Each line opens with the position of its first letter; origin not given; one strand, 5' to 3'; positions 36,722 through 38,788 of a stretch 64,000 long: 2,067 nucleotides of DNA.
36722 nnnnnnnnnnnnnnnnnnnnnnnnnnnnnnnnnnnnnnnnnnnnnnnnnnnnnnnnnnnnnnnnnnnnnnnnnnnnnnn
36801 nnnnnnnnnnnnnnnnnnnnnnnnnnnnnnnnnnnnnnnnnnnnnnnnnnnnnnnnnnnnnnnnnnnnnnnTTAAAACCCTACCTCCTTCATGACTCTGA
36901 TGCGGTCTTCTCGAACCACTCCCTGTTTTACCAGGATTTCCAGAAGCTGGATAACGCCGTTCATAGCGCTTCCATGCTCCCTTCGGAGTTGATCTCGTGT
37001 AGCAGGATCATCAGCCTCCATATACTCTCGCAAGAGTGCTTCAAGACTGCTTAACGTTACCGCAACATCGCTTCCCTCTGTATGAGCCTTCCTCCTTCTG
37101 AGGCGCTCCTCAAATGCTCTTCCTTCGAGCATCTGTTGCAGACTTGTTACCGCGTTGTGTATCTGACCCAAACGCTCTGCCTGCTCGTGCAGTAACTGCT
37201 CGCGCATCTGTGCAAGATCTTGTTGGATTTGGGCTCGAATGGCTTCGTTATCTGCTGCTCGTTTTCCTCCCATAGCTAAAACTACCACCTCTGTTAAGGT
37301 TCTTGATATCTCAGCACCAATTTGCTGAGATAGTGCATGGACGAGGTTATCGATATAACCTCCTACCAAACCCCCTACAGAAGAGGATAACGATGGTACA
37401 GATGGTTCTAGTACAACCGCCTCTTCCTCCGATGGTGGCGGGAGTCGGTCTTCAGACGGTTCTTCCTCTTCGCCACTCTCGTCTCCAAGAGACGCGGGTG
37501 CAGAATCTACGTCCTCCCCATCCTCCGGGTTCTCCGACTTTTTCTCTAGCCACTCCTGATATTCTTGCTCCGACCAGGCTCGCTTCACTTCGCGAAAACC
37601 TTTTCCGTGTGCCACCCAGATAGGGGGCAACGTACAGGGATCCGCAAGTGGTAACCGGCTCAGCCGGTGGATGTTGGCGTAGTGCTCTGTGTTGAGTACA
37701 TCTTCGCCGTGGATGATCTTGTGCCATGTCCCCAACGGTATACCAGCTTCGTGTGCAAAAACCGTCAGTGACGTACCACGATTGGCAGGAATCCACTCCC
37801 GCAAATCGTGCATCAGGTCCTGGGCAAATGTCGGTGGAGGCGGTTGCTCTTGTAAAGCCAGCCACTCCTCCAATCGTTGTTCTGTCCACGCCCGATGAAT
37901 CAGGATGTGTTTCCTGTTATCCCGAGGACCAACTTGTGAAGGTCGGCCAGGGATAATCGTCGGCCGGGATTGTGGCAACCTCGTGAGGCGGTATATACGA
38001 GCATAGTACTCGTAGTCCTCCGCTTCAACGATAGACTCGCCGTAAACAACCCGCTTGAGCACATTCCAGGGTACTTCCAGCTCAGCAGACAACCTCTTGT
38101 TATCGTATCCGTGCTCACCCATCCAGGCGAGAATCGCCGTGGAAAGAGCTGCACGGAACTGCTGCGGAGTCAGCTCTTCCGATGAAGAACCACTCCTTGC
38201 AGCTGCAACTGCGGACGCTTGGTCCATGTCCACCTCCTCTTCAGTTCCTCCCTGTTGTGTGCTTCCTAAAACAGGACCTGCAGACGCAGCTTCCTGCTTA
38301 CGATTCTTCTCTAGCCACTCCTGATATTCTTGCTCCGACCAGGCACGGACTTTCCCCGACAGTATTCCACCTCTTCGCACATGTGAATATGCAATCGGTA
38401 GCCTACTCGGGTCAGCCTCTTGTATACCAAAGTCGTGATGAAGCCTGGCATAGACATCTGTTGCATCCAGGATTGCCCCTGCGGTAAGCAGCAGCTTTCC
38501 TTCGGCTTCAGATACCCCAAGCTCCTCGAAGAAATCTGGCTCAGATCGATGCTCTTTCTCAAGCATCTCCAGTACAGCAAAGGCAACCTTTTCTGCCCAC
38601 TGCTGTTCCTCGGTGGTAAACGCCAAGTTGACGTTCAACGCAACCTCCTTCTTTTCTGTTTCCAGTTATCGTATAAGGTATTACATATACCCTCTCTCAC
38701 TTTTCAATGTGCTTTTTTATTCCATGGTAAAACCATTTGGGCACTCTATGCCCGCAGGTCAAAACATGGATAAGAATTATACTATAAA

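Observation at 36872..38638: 588-aa protein made of three tandem ~120-aa repeats with a recently duplicated 37-nt exact DNA repeat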

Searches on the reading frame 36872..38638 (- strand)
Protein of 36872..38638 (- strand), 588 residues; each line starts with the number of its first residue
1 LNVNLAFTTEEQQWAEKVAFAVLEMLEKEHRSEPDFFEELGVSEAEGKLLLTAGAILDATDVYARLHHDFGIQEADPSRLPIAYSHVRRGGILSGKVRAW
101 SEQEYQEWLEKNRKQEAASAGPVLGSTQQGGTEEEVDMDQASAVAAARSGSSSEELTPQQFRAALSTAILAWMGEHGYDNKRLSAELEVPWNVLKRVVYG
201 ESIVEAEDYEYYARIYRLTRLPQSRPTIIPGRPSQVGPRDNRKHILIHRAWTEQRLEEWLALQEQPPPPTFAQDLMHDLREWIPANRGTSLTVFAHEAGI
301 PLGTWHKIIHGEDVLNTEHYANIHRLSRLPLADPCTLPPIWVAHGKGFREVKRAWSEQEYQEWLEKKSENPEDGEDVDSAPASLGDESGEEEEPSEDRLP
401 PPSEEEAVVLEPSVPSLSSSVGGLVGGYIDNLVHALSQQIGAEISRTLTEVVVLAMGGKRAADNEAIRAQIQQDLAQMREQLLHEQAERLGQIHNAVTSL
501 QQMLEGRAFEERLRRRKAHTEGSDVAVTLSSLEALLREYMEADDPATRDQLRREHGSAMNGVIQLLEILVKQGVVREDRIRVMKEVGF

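Call 7: search_protein_families(library=pfam, proteins=[window:36872-38638:-], max_evalue=0.01)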
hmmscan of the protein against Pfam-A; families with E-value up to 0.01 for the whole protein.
window:36872-38638:- (588 aa): 0 families

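Call 8: search_protein_families(library=padloc, proteins=[window:36872-38638:-], max_evalue=0.01)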
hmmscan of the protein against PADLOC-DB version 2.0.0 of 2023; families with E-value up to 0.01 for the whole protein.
window:36872-38638:- (588 aa): 1 family
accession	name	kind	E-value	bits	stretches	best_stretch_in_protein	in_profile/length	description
PDLC04775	PDC-M69A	-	0.0054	15.2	0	166-213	9-56/113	-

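Call 12: search_protein_families(library=ncbifam, proteins=[window:36872-38638:-], max_evalue=0.1)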
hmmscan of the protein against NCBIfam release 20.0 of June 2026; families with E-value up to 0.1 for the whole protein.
window:36872-38638:- (588 aa): 1 family
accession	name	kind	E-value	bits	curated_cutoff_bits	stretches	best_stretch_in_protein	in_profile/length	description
NF052420.1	translocon_SseD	equivalog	0.027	14.6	130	1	417-503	53-140/152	type III secretion system translocon protein SseD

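Call 13: search_protein_families(library=phrogs, proteins=[window:36872-38638:-], max_evalue=0.1)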
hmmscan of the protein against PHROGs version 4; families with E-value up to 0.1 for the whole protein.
window:36872-38638:- (588 aa): 2 families
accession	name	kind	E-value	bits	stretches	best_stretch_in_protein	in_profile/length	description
phrog_8852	-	unknown function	0.018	16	0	252-269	47-64/108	-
phrog_66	-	integration and excision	0.092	13.4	0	341-383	113-159/412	excisionase and transcriptional regulator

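Call 15: find_homologous_proteins(query=window:36875-38638:-, max_evalue=0.001)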
Query window:36875-38638:- (588 aa): 1 proteins with E <= 0.001 among 8000 candidates.
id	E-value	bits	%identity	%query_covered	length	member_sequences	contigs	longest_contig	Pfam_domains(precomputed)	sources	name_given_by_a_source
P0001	0.0e+0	1310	100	100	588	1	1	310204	-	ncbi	-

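Call 17: find_encoding_contigs(protein=P0001, flank=10000, max_places=5)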
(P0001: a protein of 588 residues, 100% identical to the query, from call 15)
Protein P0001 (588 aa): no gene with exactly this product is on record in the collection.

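Call 23: search_solved_structures(query=window:36875-38638:-, max_evalue=10)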
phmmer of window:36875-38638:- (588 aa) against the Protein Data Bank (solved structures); distinct sequences matched with E-value up to 10: 0.

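Call 29: search_protein_representatives(protein=window:36875-38638:-)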
Query: 588 residues. Proteins with E-value up to 0.001 (for the whole library): 87; up to 1e-10: 17; up to 1e-30: 1. The best 87 are listed.
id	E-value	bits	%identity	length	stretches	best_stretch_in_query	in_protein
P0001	0.0e+00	1310.1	100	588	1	1-588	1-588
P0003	1.5e-18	83.5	30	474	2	12-147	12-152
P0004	7.4e-18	81.2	27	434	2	12-262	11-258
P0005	8.8e-18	80.9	33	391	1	159-554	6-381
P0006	1.4e-14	70.3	30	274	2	277-446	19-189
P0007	2.9e-14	69.3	34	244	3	164-272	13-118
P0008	7.0e-13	64.8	35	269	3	36-117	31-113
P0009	8.9e-13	64.4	31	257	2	268-451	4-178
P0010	4.1e-12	62.2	34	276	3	159-263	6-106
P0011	8.4e-12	61.2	31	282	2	267-452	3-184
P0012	9.5e-12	61.0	29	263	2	270-482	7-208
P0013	9.6e-12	61.0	30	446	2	12-112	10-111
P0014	1.6e-11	60.2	32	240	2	8-126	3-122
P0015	3.5e-11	59.1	28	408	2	267-365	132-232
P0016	6.7e-11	58.2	35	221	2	266-370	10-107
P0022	1.2e-09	54.0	29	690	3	275-370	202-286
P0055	5.8e-06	41.9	26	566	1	60-461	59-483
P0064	3.1e-05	39.5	32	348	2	275-369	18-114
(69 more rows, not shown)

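Call 87: find_encoding_contigs(protein=P0022, flank=6000, max_places=3)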
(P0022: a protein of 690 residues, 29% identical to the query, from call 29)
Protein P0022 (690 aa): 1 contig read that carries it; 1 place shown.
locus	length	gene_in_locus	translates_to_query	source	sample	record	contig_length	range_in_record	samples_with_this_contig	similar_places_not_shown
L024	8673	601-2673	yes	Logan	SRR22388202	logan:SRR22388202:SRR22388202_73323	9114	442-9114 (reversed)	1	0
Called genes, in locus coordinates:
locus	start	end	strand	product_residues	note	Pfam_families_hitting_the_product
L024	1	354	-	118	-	?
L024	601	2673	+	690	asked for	-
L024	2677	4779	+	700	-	PF13589:HATPase_c_3 (weak)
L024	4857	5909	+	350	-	-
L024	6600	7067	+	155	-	-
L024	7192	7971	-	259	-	PF13529:Peptidase_C39_2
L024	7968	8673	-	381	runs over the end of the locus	?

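Call 88: find_encoding_contigs(protein=P0055, flank=6000, max_places=3)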
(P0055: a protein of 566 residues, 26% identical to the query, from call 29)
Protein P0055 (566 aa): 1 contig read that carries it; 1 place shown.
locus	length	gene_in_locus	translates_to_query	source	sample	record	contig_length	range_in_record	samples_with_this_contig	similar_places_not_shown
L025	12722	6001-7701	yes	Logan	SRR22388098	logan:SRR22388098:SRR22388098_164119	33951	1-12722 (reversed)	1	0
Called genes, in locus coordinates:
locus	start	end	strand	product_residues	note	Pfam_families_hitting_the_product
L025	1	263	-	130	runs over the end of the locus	-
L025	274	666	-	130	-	-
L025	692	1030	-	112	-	-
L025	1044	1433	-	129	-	PF01641:SelR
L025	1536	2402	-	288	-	PF00892:EamA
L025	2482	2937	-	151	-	PF01371:Trp_repressor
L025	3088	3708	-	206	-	PF01794:Ferric_reduct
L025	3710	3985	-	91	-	-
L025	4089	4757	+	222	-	PF01797:Y1_Tnp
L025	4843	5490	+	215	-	-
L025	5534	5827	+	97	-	-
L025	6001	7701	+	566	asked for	-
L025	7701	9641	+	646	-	PF13589:HATPase_c_3 (weak)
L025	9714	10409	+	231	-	-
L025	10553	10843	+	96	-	-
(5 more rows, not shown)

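Call 89: find_encoding_contigs(protein=P0005, flank=6000, max_places=3)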
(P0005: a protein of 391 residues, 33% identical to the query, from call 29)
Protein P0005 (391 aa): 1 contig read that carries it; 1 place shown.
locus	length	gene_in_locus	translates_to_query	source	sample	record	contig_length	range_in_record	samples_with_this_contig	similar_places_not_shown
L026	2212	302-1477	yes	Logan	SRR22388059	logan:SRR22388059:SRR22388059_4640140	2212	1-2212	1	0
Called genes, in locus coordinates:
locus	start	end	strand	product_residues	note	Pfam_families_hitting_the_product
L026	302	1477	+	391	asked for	-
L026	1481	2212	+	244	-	?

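Call 92: find_encoding_contigs(protein=P0009, flank=8000, max_places=2)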
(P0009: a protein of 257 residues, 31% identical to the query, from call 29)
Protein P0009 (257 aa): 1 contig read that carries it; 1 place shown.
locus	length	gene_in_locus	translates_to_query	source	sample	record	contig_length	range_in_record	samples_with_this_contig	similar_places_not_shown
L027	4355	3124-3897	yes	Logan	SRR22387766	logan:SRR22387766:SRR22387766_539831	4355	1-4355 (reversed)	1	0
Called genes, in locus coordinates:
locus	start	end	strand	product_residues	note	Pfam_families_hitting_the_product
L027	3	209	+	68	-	?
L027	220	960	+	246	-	-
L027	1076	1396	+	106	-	-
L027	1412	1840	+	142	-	-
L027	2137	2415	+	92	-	-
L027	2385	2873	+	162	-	-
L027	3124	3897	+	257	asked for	-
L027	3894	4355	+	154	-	?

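Call 93: find_encoding_contigs(protein=P0064, flank=8000, max_places=2)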
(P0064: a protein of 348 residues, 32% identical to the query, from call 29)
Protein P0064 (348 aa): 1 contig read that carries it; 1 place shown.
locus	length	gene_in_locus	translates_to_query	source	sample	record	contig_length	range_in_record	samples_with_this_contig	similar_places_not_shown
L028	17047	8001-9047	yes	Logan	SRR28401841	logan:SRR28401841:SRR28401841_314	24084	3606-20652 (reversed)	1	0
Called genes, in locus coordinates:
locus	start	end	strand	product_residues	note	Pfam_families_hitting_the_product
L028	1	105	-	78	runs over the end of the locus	PF13083:KH_KhpA-B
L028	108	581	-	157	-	PF00886:Ribosomal_S16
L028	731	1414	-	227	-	PF22935:RM44_endonuclase (faint), PF14622:Ribonucleas_3_3, PF00636:Ribonuclease_3, PF00035:dsrm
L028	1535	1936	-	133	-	PF01029:NusB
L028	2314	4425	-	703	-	PF17191:RecG_wedge, PF21999:IMS_HHH_1 (faint), PF01336:tRNA_anti-codon, PF04851:ResIII, PF00270:DEAD, PF00271:Helicase_C, PF22590:Cas3-like_C_2, PF19833:RecG_dom3_C (faint)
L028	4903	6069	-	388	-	PF00579:tRNA-synt_1b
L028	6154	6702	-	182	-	PF00383:dCMP_cyt_deam_1, PF14437:MafB19-deam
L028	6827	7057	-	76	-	PF01809:YidD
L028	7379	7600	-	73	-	PF13744:HTH_37 (weak), PF13560:HTH_31, PF12844:HTH_19, PF01381:HTH_3, PF13443:HTH_26 (weak)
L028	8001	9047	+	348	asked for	-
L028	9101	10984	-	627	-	-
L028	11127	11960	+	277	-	-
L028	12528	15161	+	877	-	PF00912:Transgly, PF00905:Transpeptidase, PF17957:Big_7 (weak)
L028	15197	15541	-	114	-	-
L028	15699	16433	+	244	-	PF01797:Y1_Tnp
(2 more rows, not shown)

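Call 94: find_encoding_contigs(protein=P0003, flank=8000, max_places=2)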
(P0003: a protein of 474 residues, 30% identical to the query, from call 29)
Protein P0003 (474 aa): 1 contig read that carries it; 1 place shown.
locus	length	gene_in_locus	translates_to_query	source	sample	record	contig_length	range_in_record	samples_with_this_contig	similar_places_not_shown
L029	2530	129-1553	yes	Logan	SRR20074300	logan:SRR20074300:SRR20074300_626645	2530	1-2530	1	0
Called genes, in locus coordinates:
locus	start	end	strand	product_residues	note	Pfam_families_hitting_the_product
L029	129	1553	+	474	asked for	-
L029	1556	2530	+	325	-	?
